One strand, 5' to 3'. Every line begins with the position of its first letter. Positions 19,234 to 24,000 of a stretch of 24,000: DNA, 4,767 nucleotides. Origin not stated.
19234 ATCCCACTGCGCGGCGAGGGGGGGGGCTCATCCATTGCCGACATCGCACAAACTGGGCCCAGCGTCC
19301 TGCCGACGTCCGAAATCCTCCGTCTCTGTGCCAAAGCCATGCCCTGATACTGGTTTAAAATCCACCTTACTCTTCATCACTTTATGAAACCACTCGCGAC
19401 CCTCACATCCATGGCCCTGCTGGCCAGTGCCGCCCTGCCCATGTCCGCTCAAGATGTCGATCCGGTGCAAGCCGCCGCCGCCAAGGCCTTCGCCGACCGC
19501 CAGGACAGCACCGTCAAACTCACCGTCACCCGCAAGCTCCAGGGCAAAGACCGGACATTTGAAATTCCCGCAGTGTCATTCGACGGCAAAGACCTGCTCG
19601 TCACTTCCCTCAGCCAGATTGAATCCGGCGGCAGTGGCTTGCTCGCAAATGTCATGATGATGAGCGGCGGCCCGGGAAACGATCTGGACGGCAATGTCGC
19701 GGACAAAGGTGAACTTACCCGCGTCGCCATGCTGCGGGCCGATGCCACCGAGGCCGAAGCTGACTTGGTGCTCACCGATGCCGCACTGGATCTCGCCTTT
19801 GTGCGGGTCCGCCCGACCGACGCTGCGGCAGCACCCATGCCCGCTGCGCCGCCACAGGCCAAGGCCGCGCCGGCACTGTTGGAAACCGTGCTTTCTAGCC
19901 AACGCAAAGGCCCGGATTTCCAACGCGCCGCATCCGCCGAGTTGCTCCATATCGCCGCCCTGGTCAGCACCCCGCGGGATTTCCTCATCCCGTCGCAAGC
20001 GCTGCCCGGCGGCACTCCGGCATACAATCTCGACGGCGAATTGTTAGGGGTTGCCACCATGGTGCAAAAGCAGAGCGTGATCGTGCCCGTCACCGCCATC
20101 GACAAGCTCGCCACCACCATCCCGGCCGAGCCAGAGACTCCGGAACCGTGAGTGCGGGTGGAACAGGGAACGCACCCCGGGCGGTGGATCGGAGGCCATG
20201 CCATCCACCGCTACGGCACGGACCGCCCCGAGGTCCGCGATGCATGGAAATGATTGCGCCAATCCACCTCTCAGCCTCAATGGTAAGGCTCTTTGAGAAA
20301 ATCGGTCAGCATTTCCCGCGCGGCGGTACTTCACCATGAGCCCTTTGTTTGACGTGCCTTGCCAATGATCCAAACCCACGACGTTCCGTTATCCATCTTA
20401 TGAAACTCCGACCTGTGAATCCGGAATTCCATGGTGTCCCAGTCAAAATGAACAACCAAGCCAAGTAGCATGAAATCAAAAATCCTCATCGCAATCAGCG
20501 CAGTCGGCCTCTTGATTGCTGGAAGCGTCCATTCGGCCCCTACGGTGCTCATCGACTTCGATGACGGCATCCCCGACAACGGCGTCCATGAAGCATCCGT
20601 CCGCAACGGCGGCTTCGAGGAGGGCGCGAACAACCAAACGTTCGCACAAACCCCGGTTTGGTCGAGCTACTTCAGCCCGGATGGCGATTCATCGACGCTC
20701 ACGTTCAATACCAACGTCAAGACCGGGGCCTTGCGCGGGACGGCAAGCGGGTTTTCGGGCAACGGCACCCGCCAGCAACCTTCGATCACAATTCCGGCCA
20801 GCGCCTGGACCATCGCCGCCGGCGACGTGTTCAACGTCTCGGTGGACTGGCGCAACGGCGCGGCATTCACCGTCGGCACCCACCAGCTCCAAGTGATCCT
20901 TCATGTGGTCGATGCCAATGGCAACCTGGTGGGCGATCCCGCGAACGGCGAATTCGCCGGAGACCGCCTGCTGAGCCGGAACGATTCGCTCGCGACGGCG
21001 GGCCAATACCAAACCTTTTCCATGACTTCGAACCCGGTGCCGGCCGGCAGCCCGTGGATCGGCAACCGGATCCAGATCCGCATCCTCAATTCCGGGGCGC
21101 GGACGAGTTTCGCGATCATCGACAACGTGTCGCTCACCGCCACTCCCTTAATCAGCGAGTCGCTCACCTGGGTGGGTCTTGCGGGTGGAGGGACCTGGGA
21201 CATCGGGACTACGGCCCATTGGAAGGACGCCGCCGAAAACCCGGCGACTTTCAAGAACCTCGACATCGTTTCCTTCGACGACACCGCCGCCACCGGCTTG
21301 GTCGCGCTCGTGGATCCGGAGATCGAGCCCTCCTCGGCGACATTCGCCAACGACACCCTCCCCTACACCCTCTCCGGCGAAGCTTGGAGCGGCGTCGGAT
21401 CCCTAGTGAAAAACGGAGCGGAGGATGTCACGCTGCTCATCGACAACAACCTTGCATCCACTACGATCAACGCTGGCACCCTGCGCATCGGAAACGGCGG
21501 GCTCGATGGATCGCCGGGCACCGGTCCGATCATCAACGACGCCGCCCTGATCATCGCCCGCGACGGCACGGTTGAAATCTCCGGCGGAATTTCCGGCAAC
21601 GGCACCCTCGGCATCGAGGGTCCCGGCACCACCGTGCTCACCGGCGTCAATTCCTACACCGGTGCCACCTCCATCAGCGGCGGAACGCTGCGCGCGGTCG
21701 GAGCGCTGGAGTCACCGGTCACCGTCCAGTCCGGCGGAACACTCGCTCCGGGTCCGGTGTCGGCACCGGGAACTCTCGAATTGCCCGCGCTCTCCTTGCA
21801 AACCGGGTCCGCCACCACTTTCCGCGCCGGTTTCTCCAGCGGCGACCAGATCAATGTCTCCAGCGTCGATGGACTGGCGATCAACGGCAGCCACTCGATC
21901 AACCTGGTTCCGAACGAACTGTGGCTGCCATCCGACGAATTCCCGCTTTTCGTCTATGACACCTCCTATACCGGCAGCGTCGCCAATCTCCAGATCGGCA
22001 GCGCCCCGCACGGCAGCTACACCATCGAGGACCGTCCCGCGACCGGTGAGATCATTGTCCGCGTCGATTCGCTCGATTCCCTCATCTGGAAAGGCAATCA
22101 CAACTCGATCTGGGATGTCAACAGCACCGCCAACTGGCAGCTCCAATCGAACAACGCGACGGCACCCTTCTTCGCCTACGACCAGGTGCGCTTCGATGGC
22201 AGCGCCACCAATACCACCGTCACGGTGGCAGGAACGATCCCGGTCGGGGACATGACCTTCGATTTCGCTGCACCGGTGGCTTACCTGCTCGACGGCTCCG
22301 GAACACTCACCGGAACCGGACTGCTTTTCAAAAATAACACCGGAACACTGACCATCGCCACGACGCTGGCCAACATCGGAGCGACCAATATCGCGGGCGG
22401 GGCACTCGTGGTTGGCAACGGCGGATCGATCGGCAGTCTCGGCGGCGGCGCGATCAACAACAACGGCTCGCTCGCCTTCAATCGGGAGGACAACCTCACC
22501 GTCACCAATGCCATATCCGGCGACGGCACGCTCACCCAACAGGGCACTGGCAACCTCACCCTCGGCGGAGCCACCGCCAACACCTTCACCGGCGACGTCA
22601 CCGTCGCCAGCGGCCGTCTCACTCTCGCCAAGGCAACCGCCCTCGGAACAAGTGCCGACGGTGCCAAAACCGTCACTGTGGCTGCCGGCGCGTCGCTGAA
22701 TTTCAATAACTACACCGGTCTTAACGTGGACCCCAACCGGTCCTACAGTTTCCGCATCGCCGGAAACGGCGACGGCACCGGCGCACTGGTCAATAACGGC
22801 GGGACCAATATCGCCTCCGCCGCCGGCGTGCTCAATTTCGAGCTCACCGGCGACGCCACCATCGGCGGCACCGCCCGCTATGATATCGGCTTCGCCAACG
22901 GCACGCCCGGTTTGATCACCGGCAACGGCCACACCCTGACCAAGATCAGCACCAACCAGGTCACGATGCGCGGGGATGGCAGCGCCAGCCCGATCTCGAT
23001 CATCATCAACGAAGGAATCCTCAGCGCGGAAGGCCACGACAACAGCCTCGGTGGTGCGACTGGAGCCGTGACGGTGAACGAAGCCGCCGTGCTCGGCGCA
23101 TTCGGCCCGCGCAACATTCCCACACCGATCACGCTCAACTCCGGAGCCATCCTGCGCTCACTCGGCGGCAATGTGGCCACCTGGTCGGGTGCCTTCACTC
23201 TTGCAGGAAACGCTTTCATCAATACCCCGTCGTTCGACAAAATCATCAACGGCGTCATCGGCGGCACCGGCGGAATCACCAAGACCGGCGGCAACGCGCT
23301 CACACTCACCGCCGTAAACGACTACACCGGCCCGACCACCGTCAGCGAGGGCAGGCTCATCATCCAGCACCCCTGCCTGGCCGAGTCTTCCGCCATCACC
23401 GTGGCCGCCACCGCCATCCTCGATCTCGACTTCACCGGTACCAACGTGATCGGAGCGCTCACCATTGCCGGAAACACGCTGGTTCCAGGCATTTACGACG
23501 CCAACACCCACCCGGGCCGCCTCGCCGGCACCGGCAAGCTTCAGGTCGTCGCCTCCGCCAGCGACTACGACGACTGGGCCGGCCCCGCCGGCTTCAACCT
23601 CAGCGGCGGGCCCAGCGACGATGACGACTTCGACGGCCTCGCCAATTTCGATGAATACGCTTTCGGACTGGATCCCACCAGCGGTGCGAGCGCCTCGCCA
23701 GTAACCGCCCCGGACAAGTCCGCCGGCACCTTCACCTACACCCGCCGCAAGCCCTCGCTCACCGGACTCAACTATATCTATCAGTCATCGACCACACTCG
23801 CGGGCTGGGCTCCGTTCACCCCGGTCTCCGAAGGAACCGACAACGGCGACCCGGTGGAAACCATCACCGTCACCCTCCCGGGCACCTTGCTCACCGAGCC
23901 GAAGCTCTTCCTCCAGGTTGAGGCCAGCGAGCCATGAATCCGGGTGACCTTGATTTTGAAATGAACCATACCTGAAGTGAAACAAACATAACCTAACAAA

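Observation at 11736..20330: Shared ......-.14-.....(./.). motif upstream of the ECF sigma gene, the HtrA-like operon and the giant surface protein: a candidate autoregulated ECF regulon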

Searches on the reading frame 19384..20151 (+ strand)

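Call 6: search_protein_families(library=pfam, proteins=[window:19384-20151:+])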
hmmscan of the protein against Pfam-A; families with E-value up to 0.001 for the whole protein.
window:19384-20151:+ (255 aa): 1 family
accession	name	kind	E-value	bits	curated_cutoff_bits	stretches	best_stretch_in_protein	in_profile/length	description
PF13365.12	Trypsin_2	-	0.00015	22.9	27.6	1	112-223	29-144/144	Trypsin-like peptidase domain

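Call 11: search_protein_families(library=ncbifam, proteins=[window:19384-20151:+])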
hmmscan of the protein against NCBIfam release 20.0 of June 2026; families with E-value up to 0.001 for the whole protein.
window:19384-20151:+ (255 aa): 0 families

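Call 84: search_protein_families(library=pfam, proteins=[window:19384-20151:+], max_evalue=0.01)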
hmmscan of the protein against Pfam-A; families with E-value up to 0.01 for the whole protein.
window:19384-20151:+ (255 aa): 1 family
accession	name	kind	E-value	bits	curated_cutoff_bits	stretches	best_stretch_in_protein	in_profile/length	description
PF13365.12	Trypsin_2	-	0.00015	22.9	27.6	1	112-223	29-144/144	Trypsin-like peptidase domain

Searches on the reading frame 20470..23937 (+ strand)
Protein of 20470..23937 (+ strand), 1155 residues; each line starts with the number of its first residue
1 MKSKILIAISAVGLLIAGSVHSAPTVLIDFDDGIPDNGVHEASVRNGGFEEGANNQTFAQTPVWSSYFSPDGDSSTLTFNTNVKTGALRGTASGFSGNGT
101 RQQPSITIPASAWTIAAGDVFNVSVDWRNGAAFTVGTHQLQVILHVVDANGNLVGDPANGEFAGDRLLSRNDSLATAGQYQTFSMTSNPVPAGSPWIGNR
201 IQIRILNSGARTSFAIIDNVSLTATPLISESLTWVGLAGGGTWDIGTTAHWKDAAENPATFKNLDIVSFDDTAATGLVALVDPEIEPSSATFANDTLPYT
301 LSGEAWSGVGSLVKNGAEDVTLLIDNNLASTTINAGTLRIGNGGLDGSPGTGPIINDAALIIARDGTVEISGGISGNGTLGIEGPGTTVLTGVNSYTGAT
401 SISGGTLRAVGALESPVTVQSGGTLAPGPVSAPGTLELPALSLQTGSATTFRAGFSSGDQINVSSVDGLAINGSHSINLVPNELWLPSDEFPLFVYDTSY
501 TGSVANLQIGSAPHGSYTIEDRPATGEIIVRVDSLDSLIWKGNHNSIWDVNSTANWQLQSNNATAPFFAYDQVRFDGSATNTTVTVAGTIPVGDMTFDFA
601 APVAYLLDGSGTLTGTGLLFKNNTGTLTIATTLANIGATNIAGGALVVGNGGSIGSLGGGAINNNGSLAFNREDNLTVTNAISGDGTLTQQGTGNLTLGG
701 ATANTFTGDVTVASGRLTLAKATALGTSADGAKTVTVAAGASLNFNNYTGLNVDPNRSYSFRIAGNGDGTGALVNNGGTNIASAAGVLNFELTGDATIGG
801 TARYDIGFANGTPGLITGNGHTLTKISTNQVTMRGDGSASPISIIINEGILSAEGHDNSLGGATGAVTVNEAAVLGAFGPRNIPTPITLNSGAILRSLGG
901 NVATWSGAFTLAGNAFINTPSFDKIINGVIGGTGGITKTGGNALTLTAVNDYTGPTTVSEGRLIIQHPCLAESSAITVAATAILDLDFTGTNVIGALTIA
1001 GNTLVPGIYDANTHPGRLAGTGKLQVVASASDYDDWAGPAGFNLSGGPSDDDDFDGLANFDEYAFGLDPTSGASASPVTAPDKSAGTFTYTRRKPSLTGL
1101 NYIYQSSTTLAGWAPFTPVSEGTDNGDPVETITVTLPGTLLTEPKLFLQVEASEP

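Call 6: search_protein_families(library=pfam, proteins=[window:20470-23937:+])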
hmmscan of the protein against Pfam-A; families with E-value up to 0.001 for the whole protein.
window:20470-23937:+ (1155 aa): 1 family
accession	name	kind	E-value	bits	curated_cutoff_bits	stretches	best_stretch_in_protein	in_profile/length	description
PF12951.13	PATR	-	8e-15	55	27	3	936-965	1-30/30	Passenger-associated-transport-repeat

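Call 11: search_protein_families(library=ncbifam, proteins=[window:20470-23937:+])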
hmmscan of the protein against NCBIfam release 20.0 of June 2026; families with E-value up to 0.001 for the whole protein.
window:20470-23937:+ (1155 aa): 4 families
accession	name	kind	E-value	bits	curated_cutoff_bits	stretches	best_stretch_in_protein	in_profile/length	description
TIGR02601.1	autotrns_rpt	repeat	1.9e-16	59.5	19.85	3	384-409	6-31/32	beta strand repeat protein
NF011847.1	PRK15319.1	equivalog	3.5e-16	57.6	2249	2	305-456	946-1090/2050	fibronectin-binding autotransporter adhesin ShdA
NF033865.1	fusolisin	equivalog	1.6e-07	29.8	999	1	373-426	451-504/1006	fusolisin family autotransporter serine protease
NF051851.1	AtpSerPepEprS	equivalog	0.00027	19.1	1700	1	377-426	449-498/988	autotransporter serine peptidase EprS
